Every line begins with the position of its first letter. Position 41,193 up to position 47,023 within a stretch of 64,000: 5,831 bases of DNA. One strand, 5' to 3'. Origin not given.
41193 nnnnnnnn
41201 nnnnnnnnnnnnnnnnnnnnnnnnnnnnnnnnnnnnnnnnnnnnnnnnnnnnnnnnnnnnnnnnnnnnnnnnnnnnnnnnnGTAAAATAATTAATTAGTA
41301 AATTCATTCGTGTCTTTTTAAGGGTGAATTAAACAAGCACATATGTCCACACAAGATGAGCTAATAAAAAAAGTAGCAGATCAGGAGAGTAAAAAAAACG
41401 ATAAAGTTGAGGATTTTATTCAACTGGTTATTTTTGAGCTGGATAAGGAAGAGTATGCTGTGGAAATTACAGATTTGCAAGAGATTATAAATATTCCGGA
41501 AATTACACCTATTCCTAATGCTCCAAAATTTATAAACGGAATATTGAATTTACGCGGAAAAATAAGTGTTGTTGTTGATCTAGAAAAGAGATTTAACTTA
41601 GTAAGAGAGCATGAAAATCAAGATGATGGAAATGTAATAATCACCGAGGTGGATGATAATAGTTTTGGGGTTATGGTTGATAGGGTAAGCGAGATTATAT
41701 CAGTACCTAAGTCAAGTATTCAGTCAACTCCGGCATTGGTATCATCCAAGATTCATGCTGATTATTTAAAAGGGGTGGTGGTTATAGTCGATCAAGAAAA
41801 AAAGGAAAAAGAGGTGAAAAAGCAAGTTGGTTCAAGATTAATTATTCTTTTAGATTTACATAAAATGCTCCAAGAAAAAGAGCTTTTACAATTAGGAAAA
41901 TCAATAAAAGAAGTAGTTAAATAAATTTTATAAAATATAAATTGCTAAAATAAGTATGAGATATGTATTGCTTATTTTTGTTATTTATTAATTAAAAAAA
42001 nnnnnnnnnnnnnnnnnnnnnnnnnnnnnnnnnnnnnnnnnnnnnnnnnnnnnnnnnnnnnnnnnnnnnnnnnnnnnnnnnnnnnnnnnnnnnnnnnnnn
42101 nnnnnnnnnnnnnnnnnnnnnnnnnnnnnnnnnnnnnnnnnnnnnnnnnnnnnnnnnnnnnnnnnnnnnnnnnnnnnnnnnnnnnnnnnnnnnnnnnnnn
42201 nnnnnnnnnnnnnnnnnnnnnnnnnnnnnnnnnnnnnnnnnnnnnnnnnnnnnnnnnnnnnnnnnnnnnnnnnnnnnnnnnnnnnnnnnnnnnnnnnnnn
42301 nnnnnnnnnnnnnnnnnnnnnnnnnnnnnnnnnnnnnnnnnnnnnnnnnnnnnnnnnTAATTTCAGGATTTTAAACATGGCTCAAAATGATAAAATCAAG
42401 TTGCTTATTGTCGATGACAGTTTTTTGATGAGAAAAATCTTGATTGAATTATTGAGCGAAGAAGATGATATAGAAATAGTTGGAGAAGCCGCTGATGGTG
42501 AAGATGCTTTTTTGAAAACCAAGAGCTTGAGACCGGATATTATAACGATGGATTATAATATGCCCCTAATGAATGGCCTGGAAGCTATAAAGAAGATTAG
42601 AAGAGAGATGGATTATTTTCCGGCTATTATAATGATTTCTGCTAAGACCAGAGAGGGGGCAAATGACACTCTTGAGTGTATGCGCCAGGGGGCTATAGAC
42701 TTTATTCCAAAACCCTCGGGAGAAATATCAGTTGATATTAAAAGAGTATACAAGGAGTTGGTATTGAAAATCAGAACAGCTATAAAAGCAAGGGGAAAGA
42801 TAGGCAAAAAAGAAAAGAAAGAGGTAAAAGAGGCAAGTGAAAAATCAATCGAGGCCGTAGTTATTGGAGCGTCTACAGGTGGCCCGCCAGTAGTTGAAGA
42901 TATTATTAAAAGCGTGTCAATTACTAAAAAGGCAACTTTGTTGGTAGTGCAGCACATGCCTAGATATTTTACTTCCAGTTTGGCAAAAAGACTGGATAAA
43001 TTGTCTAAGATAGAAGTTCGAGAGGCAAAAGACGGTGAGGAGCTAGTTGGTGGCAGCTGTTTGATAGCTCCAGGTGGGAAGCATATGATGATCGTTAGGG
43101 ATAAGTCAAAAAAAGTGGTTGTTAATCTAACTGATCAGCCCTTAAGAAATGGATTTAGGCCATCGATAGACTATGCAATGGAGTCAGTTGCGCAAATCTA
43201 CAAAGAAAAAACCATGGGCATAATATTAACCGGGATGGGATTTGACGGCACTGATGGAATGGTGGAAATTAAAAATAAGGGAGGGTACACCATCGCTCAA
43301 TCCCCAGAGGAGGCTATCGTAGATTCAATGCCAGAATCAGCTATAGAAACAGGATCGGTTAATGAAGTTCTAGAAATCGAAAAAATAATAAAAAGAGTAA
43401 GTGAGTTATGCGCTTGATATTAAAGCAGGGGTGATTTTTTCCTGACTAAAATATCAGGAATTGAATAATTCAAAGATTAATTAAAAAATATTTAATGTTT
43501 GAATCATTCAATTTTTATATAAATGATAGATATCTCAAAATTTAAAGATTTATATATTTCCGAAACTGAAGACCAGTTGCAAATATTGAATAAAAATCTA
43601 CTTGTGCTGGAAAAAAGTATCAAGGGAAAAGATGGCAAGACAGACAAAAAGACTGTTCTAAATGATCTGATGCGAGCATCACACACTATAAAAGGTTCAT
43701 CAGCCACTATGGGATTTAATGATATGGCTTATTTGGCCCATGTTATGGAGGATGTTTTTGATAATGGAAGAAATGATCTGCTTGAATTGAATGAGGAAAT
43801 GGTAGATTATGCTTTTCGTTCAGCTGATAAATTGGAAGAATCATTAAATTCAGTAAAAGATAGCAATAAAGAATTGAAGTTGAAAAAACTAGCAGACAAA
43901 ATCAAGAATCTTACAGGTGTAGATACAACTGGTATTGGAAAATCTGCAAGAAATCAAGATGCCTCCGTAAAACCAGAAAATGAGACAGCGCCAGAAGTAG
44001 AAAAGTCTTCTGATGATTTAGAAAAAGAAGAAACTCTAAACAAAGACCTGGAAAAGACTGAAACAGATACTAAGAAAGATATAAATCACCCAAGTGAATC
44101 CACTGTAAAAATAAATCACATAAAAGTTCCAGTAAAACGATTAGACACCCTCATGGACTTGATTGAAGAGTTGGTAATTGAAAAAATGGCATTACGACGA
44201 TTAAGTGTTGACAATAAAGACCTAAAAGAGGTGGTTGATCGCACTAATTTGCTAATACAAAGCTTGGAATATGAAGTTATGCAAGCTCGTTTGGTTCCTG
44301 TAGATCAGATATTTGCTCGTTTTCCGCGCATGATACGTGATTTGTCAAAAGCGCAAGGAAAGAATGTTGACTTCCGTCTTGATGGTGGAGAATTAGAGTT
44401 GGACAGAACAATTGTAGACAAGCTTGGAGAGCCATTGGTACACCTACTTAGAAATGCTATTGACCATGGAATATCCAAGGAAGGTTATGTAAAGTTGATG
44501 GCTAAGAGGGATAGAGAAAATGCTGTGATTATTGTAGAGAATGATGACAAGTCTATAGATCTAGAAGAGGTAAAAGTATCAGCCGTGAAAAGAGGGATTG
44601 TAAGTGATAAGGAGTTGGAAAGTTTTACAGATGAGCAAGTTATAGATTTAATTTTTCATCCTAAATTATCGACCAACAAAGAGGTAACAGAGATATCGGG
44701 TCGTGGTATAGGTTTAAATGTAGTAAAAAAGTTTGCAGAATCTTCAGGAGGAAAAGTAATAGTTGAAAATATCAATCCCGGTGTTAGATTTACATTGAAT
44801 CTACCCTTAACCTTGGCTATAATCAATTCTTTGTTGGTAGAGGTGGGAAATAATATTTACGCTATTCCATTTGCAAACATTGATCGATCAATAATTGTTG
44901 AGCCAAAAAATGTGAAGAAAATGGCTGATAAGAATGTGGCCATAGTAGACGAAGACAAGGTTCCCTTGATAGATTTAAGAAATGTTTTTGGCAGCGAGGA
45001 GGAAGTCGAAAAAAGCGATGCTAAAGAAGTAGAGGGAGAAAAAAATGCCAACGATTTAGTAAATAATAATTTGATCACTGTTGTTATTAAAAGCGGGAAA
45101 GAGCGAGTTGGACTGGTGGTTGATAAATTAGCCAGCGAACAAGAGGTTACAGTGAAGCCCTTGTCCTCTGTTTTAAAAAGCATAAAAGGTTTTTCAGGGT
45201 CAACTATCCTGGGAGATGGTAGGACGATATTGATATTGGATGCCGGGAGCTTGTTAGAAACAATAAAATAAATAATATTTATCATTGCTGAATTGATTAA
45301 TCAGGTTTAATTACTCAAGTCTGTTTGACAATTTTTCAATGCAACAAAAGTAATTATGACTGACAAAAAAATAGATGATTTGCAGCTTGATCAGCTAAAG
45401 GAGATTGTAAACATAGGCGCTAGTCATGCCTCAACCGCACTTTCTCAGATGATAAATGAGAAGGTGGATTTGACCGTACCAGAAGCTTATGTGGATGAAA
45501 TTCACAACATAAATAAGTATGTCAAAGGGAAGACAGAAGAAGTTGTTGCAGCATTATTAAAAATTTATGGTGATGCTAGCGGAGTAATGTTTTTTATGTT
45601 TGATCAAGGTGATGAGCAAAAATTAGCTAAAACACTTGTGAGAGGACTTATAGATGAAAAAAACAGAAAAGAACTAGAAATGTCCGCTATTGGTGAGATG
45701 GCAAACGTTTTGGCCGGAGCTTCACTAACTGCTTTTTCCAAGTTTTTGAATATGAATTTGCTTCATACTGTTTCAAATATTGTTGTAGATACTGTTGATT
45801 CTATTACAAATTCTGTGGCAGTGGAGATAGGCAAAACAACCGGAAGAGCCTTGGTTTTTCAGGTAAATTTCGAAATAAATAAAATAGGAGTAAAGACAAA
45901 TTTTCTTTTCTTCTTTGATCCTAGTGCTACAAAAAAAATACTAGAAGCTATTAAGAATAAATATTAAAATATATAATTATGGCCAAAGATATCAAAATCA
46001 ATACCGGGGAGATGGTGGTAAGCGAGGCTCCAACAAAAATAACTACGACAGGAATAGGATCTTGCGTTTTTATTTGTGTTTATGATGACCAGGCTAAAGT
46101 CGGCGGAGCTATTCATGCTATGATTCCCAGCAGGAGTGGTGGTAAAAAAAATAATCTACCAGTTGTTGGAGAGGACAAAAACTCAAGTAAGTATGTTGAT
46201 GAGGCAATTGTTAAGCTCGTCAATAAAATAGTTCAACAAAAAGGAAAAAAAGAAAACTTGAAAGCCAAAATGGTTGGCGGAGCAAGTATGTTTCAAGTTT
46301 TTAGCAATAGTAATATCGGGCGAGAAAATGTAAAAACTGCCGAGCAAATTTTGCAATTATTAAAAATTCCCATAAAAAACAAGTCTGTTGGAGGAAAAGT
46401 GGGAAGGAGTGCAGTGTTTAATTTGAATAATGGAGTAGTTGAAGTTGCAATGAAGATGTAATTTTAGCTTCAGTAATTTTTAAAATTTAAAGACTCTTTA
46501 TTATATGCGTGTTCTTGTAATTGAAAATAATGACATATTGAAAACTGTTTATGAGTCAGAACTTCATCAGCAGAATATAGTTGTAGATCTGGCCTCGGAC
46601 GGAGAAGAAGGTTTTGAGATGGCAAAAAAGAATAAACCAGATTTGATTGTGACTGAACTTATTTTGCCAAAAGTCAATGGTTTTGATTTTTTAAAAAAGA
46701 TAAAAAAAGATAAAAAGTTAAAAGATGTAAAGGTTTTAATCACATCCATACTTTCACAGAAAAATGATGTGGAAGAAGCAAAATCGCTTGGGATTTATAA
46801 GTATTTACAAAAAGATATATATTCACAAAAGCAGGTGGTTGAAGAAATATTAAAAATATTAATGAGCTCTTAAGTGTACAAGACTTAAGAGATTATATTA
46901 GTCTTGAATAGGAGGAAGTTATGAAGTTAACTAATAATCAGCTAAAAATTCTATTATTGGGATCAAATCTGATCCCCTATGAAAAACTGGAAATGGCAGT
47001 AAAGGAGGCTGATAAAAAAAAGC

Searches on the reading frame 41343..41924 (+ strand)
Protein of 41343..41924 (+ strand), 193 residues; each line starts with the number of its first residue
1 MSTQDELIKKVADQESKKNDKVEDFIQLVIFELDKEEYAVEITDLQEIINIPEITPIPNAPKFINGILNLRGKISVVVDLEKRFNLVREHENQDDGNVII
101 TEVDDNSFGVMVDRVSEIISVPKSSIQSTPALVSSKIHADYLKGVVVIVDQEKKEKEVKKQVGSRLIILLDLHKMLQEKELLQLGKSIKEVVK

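Call 8: search_protein_families(library=pfam, proteins=[window:41343-41924:+])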
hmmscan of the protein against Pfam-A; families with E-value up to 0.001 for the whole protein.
window:41343-41924:+ (193 aa): 1 family
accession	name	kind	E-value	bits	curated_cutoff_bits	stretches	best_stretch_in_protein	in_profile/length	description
PF01584.24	CheW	-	2e-33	115.4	23.5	1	27-179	1-137/138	CheW-like domain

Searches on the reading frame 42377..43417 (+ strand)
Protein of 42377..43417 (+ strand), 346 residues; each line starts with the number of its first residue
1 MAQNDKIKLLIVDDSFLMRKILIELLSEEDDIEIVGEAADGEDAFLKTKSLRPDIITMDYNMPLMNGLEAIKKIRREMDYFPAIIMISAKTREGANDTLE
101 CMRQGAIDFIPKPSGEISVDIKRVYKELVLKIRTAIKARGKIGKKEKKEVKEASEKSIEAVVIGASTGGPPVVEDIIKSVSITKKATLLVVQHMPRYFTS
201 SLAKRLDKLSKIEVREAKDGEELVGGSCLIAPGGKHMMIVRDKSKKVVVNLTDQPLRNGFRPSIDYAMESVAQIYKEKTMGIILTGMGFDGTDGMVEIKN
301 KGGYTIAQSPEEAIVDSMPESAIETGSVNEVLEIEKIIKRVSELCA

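Call 8: search_protein_families(library=pfam, proteins=[window:42377-43417:+])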
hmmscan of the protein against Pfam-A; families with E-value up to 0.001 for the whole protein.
window:42377-43417:+ (346 aa): 2 families
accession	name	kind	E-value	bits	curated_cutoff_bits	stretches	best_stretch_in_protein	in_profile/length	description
PF01339.22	CheB_methylest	-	3e-60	203.4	24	1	161-340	1-173/174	CheB methylesterase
PF00072.30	Response_reg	-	4.8e-24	85.1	30.2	1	10-115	2-102/111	Response regulator receiver domain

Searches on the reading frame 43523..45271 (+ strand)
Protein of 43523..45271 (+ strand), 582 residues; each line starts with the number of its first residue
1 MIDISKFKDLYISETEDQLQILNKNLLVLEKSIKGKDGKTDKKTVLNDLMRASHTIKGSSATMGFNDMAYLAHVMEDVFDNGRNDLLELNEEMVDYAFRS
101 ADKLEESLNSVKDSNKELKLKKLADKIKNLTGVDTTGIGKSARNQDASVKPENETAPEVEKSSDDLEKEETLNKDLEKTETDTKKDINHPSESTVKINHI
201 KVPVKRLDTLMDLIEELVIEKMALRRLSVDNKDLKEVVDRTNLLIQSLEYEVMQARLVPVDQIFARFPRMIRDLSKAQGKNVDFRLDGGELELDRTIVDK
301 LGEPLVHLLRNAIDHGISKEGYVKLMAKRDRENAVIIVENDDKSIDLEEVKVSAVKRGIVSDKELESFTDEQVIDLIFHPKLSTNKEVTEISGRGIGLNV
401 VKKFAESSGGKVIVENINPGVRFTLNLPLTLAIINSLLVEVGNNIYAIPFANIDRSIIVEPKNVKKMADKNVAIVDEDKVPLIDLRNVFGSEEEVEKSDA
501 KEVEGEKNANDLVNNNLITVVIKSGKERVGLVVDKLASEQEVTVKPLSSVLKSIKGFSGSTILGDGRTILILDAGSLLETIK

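Call 58: search_protein_families(library=pfam, proteins=[window:43523-45271:+])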
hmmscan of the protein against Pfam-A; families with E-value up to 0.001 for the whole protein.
window:43523-45271:+ (582 aa): 5 families
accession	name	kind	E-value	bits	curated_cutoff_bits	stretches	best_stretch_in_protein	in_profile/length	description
PF01584.24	CheW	-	2e-21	76.5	23.5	1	437-580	3-136/138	CheW-like domain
PF01627.28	Hpt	-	1.3e-14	54.6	24.6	1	9-109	4-79/84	Hpt domain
PF02518.31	HATPase_c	-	4.1e-12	46.9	26.4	1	304-430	9-110/111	Histidine kinase-, DNA gyrase B-, and HSP90-like ATPase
PF02895.20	H-kinase_dim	-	1.6e-06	28.9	23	1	200-253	4-66/68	Signal transducing histidine kinase, homodimeric domain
PF14501.12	HATPase_c_5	-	0.001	19.4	22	0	308-423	13-97/102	GHKL domain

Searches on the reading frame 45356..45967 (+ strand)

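Call 58: search_protein_families(library=pfam, proteins=[window:45356-45967:+])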
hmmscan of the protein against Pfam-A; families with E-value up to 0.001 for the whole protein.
window:45356-45967:+ (203 aa): 2 families
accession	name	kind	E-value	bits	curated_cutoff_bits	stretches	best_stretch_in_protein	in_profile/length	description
PF04509.17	CheC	-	2.5e-16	59.8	22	2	10-44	2-36/38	CheC-like family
PF13690.11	CheX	-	2e-09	37.8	27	1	64-129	1-63/94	Chemotaxis phosphatase CheX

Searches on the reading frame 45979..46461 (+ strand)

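Call 58: search_protein_families(library=pfam, proteins=[window:45979-46461:+])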
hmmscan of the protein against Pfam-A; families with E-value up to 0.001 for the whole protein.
window:45979-46461:+ (160 aa): 1 family
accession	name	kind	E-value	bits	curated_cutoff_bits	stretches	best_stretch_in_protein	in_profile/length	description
PF03975.18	CheD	-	2.1e-24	86.2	25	1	65-156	12-106/108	CheD chemotactic sensory transduction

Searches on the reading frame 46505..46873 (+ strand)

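Call 59: search_protein_families(library=pfam, proteins=[window:46505-46873:+])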
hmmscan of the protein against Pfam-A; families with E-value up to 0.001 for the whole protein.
window:46505-46873:+ (122 aa): 1 family
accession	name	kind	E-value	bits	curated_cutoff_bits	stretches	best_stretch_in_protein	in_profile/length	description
PF00072.30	Response_reg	-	2.8e-20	73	30.2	1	3-111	1-106/111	Response regulator receiver domain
